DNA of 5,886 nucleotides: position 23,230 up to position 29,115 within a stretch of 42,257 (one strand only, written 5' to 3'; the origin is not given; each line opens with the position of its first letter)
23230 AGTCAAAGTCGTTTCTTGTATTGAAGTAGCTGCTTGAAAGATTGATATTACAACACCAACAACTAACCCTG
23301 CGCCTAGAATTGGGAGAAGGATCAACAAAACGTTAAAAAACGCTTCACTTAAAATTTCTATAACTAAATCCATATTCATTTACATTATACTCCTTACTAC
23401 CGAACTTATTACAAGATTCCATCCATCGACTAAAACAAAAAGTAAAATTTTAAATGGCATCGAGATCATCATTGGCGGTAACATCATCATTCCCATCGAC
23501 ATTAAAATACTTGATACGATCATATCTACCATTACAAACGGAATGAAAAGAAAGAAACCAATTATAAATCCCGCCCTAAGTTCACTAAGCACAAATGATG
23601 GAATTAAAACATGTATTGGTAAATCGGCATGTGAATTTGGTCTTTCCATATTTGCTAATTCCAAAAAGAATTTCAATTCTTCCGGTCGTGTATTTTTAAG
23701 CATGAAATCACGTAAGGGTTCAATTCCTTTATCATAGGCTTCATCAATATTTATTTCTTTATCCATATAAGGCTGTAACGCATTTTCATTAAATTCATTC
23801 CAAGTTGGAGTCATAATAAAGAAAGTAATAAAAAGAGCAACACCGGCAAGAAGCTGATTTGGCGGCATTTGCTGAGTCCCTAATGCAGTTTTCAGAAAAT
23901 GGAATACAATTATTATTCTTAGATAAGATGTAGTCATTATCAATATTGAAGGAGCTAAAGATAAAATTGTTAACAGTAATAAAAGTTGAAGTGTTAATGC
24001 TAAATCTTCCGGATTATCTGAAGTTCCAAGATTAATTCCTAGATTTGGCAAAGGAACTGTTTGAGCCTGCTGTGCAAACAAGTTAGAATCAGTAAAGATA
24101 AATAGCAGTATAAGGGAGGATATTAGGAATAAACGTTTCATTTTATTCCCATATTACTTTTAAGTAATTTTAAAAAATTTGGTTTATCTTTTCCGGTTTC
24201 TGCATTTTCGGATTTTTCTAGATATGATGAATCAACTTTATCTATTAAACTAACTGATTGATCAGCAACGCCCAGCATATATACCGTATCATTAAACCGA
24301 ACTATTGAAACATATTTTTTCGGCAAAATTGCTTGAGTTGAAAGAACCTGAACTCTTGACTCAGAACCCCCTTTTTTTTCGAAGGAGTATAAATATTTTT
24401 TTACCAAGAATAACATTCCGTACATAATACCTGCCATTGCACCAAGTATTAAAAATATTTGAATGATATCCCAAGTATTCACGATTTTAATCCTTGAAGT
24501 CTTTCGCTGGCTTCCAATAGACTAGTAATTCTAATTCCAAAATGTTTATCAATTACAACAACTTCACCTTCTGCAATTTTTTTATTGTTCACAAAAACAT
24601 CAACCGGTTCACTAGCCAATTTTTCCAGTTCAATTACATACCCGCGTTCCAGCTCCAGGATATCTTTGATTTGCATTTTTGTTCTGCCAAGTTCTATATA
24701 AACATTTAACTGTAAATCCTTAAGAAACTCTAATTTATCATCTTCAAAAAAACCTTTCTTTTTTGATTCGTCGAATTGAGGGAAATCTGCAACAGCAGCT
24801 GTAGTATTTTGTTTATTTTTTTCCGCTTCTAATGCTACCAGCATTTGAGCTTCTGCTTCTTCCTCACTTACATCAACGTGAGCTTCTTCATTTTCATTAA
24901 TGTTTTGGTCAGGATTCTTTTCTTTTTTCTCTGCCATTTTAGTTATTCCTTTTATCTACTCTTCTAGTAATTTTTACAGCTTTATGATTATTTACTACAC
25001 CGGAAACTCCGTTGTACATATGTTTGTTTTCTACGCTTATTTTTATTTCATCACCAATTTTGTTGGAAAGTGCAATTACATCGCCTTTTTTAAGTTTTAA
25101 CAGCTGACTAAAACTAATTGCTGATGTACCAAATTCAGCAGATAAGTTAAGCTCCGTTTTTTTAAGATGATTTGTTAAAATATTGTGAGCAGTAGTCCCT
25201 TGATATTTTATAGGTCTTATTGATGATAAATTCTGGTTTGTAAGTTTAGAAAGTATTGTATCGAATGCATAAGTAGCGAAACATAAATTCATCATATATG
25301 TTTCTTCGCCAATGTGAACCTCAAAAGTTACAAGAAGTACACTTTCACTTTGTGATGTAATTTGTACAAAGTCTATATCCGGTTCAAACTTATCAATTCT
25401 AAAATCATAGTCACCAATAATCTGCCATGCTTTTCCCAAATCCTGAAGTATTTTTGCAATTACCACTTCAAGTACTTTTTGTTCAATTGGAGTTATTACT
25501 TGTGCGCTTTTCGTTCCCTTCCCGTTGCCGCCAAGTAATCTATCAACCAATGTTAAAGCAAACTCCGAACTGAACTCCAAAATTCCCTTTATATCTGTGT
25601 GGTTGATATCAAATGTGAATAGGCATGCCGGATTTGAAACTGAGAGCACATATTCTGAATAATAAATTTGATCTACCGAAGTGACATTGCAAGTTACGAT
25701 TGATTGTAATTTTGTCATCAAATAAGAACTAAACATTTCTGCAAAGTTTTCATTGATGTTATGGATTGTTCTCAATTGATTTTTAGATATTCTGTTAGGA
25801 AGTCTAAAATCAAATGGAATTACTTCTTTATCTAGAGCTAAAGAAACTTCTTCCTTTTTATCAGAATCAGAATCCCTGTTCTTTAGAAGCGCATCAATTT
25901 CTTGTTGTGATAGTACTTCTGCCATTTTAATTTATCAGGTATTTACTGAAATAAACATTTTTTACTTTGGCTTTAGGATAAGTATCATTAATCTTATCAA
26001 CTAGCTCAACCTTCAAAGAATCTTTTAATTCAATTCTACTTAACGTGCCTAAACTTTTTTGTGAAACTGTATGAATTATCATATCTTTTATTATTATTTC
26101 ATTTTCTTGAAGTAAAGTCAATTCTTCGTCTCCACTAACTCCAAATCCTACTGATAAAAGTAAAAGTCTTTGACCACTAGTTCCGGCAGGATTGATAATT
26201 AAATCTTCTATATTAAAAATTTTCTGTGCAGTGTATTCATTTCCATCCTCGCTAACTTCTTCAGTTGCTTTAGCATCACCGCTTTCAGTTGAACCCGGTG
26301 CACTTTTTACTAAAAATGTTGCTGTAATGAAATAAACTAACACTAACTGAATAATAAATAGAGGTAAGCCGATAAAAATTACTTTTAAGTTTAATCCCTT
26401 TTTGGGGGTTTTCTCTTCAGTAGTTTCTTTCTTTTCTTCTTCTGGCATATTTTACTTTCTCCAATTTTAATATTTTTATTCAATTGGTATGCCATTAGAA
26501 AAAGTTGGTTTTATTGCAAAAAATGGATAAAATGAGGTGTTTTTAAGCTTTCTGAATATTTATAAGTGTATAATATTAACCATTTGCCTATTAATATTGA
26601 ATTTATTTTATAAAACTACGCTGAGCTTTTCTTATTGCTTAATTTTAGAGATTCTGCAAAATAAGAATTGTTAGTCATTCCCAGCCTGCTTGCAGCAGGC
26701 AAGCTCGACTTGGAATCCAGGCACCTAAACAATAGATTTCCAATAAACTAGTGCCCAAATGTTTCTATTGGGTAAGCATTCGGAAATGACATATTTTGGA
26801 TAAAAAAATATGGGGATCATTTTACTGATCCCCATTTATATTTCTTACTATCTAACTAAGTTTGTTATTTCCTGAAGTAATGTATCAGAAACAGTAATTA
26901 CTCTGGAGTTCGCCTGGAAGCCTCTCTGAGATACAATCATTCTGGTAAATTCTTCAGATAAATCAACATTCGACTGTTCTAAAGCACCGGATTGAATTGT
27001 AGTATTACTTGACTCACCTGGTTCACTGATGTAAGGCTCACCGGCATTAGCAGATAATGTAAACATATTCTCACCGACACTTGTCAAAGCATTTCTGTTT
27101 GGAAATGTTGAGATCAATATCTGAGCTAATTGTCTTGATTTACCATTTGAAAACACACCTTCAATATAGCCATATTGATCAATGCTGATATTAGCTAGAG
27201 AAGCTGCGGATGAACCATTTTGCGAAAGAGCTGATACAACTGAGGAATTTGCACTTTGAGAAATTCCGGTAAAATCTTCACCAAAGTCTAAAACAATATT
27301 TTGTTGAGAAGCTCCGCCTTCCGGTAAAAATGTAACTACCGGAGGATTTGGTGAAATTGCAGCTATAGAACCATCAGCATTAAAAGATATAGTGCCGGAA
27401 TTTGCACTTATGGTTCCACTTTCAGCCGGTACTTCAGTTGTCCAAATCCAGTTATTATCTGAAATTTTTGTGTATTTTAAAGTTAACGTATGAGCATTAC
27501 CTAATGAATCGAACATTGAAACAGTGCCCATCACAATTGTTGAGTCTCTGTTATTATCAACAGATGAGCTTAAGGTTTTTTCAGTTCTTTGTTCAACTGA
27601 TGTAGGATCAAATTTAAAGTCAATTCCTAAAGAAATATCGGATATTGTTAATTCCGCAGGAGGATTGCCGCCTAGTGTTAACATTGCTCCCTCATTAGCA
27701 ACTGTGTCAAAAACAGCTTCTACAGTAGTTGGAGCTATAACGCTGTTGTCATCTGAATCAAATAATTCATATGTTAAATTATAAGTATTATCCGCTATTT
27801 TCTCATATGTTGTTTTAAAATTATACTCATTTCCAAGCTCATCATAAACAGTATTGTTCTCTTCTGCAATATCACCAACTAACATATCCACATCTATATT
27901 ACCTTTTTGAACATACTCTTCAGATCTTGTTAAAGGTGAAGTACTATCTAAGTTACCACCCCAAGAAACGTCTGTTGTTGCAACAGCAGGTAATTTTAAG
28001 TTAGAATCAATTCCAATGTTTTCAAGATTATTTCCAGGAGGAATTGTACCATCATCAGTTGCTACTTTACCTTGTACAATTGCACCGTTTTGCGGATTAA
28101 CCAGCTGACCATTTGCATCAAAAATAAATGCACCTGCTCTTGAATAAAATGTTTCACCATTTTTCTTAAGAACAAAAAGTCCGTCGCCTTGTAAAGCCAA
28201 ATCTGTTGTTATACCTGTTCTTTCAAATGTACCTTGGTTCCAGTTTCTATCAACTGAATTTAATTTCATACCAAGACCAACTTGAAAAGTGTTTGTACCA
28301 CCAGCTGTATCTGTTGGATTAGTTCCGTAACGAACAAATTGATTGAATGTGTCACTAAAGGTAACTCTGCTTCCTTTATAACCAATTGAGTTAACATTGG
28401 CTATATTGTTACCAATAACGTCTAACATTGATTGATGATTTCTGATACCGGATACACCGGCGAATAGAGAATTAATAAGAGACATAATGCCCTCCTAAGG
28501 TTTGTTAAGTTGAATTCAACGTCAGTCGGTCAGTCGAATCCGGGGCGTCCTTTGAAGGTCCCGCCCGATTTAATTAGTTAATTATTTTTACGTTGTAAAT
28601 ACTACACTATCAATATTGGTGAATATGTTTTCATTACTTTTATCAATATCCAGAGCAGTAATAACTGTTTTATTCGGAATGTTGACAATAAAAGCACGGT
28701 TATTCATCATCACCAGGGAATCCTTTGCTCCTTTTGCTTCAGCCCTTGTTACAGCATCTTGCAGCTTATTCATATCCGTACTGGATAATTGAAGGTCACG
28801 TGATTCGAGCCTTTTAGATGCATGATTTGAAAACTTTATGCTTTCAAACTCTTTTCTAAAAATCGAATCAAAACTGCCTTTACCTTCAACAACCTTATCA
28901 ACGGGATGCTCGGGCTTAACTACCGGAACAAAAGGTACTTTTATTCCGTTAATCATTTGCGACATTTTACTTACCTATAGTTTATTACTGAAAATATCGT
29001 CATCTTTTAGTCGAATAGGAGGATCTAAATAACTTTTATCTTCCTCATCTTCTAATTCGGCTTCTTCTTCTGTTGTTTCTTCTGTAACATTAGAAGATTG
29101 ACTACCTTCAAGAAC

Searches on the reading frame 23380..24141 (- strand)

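Call 13: search_protein_families(library=pfam, proteins=[window:23380-24141:-], max_evalue=0.001)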
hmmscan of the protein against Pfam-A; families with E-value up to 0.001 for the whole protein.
window:23380-24141:- (253 aa): 1 family
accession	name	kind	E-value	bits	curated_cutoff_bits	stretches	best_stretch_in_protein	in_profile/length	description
PF00813.25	FliP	-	6.8e-82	274.5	26.9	1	56-247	1-190/191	FliP family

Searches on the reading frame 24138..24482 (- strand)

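Call 13: search_protein_families(library=pfam, proteins=[window:24138-24482:-], max_evalue=0.001)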
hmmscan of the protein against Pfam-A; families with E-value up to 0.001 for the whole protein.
window:24138-24482:- (114 aa): 1 family
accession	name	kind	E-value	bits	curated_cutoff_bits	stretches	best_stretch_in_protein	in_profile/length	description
PF04347.18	FliO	-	1.4e-13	51.2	22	1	25-111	1-90/91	Flagellar biosynthesis protein, FliO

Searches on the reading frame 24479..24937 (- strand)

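Call 13: search_protein_families(library=pfam, proteins=[window:24479-24937:-], max_evalue=0.001)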
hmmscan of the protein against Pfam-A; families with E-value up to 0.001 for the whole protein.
window:24479-24937:- (152 aa): 1 family
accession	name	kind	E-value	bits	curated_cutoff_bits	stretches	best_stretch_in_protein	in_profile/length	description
PF01052.25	FliMN_C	-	2.5e-24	85.4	23.8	1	72-141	3-72/73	Type III flagellar switch regulator (C-ring) FliN C-term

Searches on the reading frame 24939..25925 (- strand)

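Call 13: search_protein_families(library=pfam, proteins=[window:24939-25925:-], max_evalue=0.001)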
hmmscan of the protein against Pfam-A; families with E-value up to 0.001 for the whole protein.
window:24939-25925:- (328 aa): 2 families
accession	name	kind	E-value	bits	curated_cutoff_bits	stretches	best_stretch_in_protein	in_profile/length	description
PF02154.20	FliM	-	7e-45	153.7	27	1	38-228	1-192/192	Flagellar motor switch protein FliM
PF01052.25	FliMN_C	-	8.7e-20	70.9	23.8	1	253-323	2-72/73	Type III flagellar switch regulator (C-ring) FliN C-term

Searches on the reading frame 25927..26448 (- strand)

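Call 13: search_protein_families(library=pfam, proteins=[window:25927-26448:-], max_evalue=0.001)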
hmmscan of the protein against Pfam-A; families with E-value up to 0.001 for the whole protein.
window:25927-26448:- (173 aa): 1 family
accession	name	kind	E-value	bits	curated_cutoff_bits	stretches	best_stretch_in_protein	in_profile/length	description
PF03748.19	FliL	-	1.2e-12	48.7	24.6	1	78-172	2-102/103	Flagellar basal body-associated protein FliL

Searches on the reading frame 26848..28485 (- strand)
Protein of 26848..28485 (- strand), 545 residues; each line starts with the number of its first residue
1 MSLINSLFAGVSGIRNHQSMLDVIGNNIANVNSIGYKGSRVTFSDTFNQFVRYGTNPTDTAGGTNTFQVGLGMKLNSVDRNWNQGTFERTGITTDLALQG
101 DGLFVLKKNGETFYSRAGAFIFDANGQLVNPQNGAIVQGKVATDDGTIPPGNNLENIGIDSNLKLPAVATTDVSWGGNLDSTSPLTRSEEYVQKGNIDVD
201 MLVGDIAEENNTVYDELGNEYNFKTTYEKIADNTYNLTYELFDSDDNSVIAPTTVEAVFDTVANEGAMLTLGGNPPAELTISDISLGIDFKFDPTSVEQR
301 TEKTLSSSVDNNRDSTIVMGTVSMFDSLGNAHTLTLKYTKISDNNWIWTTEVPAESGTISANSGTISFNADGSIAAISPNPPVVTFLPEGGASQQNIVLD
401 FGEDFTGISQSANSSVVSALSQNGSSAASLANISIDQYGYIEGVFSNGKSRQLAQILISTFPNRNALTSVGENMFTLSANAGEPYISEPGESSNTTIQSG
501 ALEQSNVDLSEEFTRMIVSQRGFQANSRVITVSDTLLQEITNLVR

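Call 17: search_protein_families(library=pfam, proteins=[window:26848-28485:-], max_evalue=0.001)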
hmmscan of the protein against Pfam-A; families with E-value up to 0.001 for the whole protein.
window:26848-28485:- (545 aa): 4 families
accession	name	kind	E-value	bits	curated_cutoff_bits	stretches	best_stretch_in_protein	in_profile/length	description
PF07559.19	FlgE_D2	-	6e-21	75.9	22.7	1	319-424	23-141/142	Flagellar basal body protein FlaE D2 domain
PF06429.18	Flg_bbr_C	-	1.7e-16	59.9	23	1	498-543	1-46/46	Flagellar basal body rod FlgEFG protein C-terminal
PF22692.1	LlgE_F_G_D1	-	2e-10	41.1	27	1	97-161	1-58/64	Flagellar hook protein FlgE/F/G D1 domain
PF00460.25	Flg_bb_rod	-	9e-06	26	20.7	1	10-37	4-31/31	Flagella basal body rod protein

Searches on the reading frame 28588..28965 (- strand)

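Call 17: search_protein_families(library=pfam, proteins=[window:28588-28965:-], max_evalue=0.001)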
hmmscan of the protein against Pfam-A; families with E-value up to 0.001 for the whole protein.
window:28588-28965:- (125 aa): 1 family
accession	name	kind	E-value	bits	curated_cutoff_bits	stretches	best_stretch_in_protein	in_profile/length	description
PF12611.13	Flagellar_put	-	3.1e-09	36.9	21.1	1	100-123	1-24/24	Putative flagellar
